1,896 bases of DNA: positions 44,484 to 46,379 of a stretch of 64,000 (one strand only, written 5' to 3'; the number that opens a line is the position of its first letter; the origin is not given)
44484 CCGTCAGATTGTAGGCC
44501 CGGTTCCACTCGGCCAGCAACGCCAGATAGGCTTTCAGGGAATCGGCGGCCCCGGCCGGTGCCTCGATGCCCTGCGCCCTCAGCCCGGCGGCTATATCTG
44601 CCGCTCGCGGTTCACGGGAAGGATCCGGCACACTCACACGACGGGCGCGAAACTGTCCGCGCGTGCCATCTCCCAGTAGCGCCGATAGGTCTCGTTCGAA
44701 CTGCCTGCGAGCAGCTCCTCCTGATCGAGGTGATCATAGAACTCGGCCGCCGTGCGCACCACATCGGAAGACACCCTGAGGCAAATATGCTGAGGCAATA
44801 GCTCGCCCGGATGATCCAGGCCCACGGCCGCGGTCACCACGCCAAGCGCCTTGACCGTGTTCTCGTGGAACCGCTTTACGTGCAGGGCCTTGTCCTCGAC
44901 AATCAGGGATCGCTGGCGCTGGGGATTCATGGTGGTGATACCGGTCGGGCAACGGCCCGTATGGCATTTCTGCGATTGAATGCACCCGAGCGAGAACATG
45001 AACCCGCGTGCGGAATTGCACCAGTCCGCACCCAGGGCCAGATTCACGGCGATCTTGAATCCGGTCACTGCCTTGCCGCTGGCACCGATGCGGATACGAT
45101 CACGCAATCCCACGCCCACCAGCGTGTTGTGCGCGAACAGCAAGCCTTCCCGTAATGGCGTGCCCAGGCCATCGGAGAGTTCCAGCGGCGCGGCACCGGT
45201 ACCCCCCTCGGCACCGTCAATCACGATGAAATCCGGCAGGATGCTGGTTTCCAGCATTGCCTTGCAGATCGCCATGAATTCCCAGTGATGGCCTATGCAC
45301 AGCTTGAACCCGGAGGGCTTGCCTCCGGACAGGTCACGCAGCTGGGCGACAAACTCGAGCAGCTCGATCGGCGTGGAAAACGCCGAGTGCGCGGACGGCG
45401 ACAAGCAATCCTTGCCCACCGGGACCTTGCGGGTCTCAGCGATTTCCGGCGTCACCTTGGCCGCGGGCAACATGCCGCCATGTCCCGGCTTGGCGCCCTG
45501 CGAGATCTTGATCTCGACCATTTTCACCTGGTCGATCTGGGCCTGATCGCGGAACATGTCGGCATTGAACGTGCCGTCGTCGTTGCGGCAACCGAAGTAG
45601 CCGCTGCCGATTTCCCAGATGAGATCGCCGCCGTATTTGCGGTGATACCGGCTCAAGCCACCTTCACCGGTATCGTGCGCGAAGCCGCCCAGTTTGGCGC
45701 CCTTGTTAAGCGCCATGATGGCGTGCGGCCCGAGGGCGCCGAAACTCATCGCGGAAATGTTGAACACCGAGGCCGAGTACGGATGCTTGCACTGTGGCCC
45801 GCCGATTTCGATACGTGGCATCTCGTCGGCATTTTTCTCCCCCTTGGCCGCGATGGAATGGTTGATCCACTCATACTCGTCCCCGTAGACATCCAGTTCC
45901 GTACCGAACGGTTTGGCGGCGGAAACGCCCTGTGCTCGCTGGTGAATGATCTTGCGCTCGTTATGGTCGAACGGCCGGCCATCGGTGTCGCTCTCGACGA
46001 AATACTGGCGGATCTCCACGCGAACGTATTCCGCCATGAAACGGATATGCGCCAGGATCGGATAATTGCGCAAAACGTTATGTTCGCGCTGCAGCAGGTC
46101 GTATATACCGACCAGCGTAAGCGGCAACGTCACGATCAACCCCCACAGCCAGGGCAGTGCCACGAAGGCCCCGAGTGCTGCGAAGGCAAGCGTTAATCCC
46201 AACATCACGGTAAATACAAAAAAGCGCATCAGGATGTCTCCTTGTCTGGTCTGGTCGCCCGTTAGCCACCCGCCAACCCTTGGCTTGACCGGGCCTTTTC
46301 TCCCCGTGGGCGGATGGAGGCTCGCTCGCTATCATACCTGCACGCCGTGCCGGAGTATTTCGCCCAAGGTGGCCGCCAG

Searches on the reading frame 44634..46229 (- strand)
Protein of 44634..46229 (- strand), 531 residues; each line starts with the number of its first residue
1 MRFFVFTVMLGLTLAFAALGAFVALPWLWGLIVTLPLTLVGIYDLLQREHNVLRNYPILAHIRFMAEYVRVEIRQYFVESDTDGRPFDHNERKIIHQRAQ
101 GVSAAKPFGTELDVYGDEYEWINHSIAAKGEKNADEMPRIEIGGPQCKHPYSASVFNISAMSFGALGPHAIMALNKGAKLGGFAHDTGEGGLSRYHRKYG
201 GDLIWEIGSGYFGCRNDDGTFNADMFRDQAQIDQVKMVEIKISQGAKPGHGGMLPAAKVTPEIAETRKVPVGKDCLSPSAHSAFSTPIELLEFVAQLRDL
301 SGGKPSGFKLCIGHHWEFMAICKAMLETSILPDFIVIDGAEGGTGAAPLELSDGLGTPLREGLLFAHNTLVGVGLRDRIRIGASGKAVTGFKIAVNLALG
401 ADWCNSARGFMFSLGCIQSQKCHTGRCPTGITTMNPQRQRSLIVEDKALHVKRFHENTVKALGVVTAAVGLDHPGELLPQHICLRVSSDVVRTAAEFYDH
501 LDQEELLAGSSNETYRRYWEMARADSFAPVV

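Call 60: find_encoding_contigs(protein=window:44634-46229:-, flank=10000, max_places=1)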
Protein window:44634-46229:- (531 aa): no gene with exactly this product is on record in the collection.
